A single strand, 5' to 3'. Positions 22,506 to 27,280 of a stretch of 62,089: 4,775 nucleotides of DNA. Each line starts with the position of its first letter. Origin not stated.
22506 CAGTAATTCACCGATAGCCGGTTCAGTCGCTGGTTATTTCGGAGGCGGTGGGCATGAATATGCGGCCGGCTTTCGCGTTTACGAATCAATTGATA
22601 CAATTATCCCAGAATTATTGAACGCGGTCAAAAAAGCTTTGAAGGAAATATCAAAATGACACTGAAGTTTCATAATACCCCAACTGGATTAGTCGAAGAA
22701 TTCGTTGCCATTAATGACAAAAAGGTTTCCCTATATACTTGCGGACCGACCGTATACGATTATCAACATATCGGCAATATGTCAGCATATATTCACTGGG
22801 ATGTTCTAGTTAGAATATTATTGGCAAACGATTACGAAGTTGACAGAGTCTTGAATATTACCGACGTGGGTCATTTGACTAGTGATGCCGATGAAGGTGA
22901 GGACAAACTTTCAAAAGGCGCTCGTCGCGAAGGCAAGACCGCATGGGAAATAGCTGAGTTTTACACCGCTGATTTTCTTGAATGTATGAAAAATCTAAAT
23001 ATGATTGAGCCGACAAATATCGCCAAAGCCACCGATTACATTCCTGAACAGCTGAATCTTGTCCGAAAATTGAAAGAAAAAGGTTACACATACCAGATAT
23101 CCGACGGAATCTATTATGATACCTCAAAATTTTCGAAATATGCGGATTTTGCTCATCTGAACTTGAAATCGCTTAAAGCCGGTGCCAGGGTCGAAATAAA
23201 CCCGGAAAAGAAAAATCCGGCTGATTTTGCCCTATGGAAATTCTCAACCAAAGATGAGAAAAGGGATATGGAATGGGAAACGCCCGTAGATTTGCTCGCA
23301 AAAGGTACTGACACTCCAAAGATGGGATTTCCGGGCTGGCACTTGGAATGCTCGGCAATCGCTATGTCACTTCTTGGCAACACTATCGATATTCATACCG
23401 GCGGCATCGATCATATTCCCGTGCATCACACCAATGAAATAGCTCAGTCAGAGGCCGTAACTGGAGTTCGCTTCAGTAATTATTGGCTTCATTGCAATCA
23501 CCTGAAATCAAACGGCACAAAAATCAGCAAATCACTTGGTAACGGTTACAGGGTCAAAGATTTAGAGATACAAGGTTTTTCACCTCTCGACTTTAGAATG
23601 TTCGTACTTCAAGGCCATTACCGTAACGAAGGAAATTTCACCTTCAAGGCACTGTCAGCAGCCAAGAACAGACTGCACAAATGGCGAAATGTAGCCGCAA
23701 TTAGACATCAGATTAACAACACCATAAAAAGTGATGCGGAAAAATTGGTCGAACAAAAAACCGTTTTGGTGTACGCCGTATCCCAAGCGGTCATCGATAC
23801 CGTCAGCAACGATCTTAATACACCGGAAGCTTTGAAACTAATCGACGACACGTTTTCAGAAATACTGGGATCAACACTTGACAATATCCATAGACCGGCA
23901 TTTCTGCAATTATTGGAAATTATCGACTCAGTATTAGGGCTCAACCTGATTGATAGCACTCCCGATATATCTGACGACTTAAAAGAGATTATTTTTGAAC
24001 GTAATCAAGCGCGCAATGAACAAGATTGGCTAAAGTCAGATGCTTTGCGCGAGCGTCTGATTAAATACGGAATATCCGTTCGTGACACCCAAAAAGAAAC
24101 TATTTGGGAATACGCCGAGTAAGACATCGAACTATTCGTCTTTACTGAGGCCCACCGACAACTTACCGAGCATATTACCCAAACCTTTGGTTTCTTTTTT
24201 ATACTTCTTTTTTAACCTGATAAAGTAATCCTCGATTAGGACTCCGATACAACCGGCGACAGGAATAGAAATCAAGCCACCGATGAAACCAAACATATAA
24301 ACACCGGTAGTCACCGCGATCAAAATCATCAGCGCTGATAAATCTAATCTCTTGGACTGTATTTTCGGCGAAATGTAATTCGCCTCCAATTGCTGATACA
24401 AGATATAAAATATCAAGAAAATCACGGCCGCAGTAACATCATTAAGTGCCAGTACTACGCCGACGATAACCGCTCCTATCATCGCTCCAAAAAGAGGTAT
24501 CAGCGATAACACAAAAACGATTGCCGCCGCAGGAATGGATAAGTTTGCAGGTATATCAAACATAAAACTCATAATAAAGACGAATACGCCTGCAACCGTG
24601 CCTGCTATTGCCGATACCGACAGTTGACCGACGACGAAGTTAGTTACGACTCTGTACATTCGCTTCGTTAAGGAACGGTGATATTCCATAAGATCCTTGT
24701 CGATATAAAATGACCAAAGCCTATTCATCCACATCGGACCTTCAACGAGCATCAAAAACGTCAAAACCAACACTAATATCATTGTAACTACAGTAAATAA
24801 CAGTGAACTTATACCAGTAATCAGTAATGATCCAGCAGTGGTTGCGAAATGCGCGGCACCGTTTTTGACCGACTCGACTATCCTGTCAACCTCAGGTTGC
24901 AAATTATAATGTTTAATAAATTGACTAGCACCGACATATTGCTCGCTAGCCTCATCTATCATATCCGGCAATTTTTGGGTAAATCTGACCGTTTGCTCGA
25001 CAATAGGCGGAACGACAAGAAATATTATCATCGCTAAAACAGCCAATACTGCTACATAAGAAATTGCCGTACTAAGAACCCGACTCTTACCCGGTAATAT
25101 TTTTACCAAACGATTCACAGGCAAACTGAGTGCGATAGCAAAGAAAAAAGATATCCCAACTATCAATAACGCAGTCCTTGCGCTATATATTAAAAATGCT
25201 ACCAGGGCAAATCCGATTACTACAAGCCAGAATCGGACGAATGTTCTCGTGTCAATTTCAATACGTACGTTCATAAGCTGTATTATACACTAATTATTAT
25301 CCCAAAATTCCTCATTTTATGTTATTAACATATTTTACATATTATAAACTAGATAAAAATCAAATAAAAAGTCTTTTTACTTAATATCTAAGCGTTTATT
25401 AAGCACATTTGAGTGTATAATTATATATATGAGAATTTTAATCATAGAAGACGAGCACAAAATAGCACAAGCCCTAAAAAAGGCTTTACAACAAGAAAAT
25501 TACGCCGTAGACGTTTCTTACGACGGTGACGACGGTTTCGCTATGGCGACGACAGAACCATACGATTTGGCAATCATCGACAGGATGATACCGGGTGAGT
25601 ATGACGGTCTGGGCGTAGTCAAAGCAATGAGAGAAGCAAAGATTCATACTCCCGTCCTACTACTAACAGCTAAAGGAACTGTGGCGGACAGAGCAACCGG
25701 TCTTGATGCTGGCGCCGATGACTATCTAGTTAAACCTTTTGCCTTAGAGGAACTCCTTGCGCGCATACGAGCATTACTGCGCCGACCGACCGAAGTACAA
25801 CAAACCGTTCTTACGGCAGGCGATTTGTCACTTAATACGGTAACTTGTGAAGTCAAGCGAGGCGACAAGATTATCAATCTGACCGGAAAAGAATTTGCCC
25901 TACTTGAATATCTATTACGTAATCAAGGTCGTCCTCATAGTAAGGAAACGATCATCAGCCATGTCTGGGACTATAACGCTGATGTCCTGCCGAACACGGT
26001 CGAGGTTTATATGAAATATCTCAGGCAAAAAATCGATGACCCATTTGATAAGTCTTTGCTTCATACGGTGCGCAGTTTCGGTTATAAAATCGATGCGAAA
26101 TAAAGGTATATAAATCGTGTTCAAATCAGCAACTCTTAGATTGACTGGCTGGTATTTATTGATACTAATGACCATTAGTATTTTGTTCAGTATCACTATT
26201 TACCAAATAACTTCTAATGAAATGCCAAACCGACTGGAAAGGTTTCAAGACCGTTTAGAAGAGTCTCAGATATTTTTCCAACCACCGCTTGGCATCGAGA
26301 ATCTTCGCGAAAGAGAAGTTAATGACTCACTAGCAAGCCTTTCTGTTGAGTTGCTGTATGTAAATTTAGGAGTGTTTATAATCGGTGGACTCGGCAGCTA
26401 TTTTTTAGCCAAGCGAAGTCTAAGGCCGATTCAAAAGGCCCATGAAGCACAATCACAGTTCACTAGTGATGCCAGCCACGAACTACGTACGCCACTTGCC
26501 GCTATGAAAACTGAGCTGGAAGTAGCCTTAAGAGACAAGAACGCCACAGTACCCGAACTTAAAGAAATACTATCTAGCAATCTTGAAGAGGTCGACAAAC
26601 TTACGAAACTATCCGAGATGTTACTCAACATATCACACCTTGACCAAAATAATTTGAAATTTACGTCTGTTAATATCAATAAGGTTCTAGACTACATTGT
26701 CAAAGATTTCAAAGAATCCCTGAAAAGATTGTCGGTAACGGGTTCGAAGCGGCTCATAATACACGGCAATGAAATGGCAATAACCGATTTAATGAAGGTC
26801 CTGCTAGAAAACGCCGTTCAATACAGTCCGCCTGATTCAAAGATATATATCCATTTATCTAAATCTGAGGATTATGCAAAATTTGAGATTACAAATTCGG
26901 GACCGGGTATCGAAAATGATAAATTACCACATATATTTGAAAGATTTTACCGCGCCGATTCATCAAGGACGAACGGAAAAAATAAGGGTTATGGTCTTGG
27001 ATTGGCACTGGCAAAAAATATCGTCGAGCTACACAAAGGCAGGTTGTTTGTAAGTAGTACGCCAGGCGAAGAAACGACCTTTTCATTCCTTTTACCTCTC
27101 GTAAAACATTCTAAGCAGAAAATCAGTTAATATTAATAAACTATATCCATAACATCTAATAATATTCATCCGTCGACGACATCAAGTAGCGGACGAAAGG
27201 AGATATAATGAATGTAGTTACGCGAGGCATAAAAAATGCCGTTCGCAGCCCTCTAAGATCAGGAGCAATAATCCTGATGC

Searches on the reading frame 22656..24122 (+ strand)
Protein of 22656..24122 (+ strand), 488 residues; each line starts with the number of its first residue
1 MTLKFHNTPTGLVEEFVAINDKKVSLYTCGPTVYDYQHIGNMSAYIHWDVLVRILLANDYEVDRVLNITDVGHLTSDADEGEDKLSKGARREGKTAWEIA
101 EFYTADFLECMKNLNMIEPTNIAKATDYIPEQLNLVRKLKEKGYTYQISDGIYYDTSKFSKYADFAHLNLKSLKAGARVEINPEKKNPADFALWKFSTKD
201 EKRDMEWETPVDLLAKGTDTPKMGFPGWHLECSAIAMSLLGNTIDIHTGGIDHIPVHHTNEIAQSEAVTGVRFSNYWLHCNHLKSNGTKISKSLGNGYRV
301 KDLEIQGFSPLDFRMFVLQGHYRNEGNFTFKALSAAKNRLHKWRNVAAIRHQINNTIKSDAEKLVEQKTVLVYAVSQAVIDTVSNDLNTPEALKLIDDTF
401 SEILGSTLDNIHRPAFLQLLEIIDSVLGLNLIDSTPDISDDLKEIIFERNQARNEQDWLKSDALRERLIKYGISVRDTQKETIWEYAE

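Call 50: search_protein_families(library=pfam, proteins=[window:22656-24122:+], max_evalue=0.00001)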
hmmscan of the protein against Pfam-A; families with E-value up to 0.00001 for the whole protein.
window:22656-24122:+ (488 aa): 3 families
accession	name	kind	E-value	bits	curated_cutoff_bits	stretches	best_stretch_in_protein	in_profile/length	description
PF01406.26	tRNA-synt_1e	-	8.4e-84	281.9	27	1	16-337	2-300/301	tRNA synthetases class I (C) catalytic domain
PF23493.1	CysS_C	-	4.6e-08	33.5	23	1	435-484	1-50/51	Cysteinyl-tRNA ligase anticodon binding domain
PF09334.17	tRNA-synt_1g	-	4.6e-06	26.1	20.1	0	35-164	12-132/391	tRNA synthetases class I (M)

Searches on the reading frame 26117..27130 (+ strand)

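Call 83: search_protein_families(library=pfam, proteins=[window:26117-27130:+], max_evalue=0.0001)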
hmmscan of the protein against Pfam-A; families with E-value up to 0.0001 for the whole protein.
window:26117-27130:+ (337 aa): 2 families
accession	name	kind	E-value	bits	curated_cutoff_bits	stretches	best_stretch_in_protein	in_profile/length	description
PF02518.31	HATPase_c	-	3.1e-26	92.4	26.4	1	218-328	2-109/111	Histidine kinase-, DNA gyrase B-, and HSP90-like ATPase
PF00512.31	HisKA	-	2.1e-13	50.5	26.9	1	111-177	1-65/66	His Kinase A (phospho-acceptor) domain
